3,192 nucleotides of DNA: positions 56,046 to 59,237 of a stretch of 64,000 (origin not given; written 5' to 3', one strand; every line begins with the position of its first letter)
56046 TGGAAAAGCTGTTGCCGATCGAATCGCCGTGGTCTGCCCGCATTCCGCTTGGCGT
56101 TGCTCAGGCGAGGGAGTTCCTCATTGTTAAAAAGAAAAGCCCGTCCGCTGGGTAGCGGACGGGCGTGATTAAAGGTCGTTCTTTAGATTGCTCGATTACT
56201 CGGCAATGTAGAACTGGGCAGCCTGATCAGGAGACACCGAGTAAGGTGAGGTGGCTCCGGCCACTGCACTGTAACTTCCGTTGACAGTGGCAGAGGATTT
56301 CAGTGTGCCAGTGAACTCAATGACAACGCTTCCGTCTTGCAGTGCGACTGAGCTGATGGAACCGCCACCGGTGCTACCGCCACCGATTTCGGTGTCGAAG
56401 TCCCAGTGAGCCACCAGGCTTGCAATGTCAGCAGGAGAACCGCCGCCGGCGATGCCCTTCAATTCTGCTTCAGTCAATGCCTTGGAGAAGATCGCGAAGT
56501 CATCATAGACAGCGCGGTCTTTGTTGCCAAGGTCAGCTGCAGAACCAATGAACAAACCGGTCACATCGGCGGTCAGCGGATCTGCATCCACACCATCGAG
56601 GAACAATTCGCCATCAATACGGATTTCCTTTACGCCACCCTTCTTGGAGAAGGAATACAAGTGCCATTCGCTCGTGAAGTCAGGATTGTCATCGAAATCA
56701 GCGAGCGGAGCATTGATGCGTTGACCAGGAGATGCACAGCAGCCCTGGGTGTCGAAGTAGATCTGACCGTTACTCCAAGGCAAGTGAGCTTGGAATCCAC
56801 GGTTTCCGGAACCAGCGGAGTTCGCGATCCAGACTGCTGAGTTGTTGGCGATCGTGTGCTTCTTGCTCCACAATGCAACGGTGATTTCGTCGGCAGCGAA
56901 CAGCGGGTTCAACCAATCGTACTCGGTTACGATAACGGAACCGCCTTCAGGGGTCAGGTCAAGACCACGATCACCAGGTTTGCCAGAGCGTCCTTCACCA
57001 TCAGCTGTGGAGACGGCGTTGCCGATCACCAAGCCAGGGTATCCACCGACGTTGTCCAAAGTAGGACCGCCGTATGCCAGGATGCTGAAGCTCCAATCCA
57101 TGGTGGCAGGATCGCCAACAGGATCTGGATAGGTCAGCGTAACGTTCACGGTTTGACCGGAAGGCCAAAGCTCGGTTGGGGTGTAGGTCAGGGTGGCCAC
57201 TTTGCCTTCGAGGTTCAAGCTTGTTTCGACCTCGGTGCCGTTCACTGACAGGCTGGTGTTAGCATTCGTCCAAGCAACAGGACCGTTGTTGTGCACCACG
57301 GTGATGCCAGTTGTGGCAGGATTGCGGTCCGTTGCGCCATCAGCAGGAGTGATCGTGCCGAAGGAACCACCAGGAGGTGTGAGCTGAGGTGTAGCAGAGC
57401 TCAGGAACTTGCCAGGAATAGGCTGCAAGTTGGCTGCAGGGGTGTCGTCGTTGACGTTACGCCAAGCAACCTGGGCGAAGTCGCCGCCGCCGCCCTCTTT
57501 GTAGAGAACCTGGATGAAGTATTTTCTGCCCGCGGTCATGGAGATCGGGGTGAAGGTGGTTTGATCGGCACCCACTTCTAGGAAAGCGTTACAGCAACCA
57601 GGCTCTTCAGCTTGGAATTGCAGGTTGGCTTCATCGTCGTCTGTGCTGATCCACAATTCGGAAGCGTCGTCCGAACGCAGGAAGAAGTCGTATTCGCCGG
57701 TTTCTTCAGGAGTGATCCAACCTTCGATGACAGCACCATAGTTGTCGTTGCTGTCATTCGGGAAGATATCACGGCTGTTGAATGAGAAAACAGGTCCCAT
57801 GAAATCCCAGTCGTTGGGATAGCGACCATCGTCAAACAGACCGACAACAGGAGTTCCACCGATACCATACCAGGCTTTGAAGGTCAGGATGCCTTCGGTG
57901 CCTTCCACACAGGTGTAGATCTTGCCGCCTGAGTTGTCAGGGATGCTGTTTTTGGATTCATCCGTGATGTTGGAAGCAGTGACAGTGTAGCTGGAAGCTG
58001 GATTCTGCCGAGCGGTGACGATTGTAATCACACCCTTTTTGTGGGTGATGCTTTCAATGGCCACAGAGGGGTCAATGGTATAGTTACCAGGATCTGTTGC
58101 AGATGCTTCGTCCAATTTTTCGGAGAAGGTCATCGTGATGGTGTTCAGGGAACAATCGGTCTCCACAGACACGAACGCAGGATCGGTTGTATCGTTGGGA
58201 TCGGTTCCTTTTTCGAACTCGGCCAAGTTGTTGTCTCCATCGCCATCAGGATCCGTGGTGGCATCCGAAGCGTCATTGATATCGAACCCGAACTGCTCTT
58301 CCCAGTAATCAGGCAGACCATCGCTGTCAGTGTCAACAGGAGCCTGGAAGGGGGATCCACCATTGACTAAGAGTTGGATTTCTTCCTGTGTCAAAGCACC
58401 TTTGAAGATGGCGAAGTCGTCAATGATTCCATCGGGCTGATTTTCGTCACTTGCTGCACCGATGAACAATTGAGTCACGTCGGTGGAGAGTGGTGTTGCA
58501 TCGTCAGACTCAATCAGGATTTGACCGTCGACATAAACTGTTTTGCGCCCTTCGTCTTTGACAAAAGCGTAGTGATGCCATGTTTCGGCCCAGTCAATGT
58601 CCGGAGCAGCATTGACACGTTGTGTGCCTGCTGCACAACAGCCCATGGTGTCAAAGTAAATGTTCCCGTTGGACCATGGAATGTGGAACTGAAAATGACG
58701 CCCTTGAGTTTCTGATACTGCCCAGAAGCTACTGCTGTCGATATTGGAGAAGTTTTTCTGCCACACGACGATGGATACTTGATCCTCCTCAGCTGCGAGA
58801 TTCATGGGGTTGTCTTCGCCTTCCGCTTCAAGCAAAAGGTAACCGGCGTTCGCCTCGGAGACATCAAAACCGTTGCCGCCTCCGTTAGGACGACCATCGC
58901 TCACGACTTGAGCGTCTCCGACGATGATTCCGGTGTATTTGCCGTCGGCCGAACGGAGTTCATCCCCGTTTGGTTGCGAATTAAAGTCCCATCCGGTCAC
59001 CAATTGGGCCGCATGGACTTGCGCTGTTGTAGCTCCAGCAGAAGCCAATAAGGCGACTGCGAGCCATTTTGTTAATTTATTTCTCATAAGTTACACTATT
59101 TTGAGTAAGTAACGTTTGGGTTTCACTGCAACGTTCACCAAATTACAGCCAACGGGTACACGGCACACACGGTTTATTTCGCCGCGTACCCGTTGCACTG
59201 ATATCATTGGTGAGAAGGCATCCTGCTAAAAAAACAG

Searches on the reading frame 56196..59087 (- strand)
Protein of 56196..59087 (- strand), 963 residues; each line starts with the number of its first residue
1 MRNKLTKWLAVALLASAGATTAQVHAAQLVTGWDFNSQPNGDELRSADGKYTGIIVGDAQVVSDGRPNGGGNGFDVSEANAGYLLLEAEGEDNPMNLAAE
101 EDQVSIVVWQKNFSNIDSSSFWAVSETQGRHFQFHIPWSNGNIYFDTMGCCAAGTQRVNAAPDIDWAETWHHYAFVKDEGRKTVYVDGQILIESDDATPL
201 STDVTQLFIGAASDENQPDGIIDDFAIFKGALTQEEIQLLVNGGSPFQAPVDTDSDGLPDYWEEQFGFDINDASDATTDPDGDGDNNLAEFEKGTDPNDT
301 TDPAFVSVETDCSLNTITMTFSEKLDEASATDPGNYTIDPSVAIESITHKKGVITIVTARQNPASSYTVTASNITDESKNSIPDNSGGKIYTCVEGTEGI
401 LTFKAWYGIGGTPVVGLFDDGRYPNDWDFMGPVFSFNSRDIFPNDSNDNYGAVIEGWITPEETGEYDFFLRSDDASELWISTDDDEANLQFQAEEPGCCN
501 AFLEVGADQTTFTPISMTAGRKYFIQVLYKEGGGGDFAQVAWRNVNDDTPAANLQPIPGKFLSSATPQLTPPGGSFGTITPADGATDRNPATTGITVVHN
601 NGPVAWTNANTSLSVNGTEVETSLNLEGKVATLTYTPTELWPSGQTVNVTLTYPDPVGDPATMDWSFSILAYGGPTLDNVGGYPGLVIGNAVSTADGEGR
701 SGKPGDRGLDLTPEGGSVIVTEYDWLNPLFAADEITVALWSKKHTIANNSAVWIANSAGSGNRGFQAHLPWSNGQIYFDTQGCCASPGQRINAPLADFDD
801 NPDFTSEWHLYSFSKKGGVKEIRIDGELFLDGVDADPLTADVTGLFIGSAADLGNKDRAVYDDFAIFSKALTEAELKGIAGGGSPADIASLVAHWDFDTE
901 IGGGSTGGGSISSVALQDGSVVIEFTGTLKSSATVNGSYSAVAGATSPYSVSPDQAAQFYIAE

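Call 7: search_protein_families(library=pfam, proteins=[window:56196-59087:-], max_evalue=0.01)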
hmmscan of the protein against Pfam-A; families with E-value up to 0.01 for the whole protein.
window:56196-59087:- (963 aa): 4 families
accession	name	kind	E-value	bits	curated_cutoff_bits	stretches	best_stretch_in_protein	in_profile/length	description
PF13385.13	Laminin_G_3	-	2.2e-23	83.5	27.6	2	101-238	16-151/151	Concanavalin A-like lectin/glucanases superfamily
PF07691.17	PA14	-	2.9e-10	40.6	24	1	444-544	40-135/147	PA14 domain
PF10528.15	GLEYA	-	2.4e-05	25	26.2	1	453-536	4-84/91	GLEYA domain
PF13205.12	Big_5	-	5.2e-05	24.4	23.6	0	577-668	8-104/105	Bacterial Ig-like domain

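Call 13: find_encoding_contigs(protein=window:56196-59087:-, flank=10000, max_places=10)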
Protein window:56196-59087:- (963 aa): no gene with exactly this product is on record in the collection.
